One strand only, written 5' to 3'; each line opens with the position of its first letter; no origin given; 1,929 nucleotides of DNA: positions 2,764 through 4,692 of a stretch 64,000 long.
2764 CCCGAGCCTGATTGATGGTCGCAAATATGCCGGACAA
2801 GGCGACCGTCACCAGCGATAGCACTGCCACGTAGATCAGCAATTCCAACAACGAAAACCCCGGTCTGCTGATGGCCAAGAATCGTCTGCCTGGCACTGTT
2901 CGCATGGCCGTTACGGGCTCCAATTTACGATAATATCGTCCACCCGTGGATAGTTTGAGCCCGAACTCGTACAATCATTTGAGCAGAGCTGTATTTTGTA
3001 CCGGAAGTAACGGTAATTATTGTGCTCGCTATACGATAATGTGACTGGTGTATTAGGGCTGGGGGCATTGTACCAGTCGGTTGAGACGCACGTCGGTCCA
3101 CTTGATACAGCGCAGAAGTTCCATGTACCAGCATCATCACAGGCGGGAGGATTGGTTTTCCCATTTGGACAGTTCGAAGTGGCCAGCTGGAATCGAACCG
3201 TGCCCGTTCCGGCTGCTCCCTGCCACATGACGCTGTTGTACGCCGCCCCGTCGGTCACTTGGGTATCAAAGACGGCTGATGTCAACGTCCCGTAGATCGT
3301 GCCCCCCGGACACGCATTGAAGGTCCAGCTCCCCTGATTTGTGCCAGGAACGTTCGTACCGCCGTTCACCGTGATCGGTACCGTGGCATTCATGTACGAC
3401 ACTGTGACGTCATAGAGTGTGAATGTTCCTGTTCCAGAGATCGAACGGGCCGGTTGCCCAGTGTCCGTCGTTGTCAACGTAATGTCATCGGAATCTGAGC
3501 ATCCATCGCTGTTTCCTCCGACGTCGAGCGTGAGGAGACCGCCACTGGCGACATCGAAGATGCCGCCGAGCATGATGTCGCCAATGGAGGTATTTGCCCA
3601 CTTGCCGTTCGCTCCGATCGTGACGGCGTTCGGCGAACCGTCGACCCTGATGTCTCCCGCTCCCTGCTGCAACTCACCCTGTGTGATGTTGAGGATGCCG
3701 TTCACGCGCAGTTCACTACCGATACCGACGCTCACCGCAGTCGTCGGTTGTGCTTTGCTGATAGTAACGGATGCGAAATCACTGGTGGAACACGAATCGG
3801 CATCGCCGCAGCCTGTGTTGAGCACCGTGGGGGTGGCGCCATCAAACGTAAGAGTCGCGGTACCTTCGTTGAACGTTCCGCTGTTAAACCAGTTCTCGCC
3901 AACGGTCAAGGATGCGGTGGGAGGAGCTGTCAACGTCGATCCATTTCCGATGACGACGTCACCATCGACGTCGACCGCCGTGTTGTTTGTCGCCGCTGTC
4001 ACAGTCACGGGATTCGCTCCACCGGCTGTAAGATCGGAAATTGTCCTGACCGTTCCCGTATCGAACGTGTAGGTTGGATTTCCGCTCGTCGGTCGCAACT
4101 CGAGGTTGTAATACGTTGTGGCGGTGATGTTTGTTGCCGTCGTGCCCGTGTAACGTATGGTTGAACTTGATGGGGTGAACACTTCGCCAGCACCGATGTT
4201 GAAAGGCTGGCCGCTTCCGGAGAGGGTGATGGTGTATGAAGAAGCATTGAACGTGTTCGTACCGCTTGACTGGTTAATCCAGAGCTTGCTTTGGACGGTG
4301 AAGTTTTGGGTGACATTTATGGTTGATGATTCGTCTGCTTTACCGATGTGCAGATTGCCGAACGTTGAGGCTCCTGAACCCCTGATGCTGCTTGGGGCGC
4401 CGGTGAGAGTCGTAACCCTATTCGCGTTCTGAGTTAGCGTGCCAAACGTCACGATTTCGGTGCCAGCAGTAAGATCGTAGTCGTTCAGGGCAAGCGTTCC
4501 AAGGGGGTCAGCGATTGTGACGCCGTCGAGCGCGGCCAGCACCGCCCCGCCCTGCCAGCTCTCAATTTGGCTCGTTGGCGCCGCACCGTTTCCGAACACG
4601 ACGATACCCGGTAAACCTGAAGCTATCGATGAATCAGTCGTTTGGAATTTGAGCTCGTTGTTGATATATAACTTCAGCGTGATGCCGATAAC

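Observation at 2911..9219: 2,100-aa LamG-repeat surface protein in the position PilY1 holds in the P. aeruginosa fimU-pilVWXY1E operon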

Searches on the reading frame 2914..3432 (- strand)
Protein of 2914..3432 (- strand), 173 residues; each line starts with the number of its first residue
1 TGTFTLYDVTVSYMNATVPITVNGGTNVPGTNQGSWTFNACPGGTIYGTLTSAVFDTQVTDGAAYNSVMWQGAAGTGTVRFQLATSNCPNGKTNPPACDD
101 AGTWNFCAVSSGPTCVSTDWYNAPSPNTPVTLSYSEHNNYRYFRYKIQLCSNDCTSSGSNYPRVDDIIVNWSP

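Call 56: search_protein_families(library=pfam, proteins=[window:2914-3432:-], max_evalue=10)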
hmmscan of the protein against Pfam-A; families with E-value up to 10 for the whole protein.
seq(173 aa): 0 families

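Call 57: search_protein_representatives(protein=window:2914-3432:-)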
Query: 173 residues. Proteins with E-value up to 0.001 (for the whole library): 530; up to 1e-10: 289; up to 1e-30: 9. The best 150 are listed.
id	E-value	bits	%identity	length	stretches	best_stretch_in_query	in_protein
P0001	4.8e-112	388.3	86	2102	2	1-173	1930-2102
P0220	1.0e-35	139.6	58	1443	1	40-173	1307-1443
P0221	1.4e-35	139.1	58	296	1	33-173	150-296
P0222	5.4e-34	134.0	54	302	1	43-172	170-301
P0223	1.9e-32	128.9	55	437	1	28-173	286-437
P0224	7.2e-32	127.0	57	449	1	47-173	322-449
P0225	1.9e-31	125.7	56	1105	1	46-173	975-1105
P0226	2.2e-31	125.4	49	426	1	25-173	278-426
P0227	2.3e-31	125.4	55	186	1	37-173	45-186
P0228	1.3e-30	122.9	57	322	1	46-173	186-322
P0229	1.8e-30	122.4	52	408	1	39-172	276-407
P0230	2.6e-30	121.9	55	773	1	45-173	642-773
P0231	4.9e-30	121.1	51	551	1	44-173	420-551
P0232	1.5e-29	119.5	55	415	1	41-173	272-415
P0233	1.9e-29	119.1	51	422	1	47-173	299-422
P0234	6.3e-29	117.4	52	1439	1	44-173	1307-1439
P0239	3.6e-27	111.7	53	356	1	45-173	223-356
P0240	9.6e-27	110.3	51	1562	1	47-173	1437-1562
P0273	5.5e-22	94.8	53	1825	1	42-173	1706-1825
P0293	8.1e-21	91.0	55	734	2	45-105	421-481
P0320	2.5e-19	86.2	50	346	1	46-173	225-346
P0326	4.2e-19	85.4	52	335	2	42-173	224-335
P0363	6.4e-17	78.3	49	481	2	25-109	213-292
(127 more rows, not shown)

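Call 86: list_cluster_members(proteins=[P0221, P0223, P0225, P0231, P0239, P0326, P0234, P0240, P0273, P0320])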
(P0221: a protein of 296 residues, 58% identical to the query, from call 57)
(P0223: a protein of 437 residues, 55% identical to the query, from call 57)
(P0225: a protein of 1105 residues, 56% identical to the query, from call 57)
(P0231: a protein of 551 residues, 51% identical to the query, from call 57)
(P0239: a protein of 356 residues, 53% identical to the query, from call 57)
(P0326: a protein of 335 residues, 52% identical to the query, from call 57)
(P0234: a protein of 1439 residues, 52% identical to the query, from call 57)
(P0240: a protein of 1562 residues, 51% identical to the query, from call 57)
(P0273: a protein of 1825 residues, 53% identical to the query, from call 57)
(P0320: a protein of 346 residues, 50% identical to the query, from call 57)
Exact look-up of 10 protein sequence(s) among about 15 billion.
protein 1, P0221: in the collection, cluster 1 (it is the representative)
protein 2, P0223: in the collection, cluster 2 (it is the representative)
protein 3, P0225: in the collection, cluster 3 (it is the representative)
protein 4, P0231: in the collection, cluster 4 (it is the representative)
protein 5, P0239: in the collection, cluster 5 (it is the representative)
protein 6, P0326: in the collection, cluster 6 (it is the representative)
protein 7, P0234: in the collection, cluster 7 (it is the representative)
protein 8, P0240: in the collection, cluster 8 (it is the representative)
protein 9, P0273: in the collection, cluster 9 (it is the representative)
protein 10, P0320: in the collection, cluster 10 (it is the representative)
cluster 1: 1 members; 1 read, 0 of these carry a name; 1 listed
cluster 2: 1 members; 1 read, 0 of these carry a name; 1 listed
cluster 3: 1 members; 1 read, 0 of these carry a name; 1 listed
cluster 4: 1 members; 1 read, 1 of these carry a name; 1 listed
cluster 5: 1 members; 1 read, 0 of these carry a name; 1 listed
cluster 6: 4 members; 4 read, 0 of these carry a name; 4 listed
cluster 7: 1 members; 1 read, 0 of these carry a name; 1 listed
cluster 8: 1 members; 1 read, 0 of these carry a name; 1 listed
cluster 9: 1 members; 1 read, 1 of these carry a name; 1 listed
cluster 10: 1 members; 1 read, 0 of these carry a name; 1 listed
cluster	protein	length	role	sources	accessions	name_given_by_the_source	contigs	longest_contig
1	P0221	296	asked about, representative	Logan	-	-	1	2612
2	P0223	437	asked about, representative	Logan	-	-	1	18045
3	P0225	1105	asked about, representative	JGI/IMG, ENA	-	-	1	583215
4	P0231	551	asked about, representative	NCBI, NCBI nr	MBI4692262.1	MAG: type II secretion system protein [Candidatus Terrybacteria bacterium] | type II secretion system protein [Candidatus Terrybacteria bacterium]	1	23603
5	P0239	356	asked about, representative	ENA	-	-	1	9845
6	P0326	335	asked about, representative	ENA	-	-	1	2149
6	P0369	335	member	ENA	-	-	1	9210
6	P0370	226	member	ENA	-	-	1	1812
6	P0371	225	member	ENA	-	-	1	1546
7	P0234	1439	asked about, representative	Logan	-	-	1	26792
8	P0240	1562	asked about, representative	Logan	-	-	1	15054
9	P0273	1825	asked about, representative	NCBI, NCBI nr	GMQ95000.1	MAG: hypothetical protein BMS9Abin13_110 [Patescibacteria group bacterium]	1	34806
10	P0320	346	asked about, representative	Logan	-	-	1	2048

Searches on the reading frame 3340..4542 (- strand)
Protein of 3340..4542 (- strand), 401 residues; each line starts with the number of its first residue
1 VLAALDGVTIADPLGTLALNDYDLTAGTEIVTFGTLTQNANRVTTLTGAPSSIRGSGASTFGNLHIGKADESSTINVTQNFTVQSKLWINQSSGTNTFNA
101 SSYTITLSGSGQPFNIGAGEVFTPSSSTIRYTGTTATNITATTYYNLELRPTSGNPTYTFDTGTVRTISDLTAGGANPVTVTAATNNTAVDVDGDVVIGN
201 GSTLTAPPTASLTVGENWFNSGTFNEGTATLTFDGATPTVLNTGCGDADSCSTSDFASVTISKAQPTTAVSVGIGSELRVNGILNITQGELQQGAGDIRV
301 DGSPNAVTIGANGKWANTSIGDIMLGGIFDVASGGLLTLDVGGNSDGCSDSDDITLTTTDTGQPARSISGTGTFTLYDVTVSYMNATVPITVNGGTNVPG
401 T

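Call 56: search_protein_families(library=pfam, proteins=[window:3340-4542:-], max_evalue=10)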
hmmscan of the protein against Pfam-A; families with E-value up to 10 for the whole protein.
seq(401 aa): 2 families
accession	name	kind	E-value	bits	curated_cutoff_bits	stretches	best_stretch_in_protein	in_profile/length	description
PF22768.1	SPP1_Dit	-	0.32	11.7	25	1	63-131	20-93/97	Siphovirus-type tail component, C-terminal domain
PF08329.16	ChitinaseA_N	-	0.32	11.1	21.2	1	327-361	75-110/133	Chitinase A, N-terminal domain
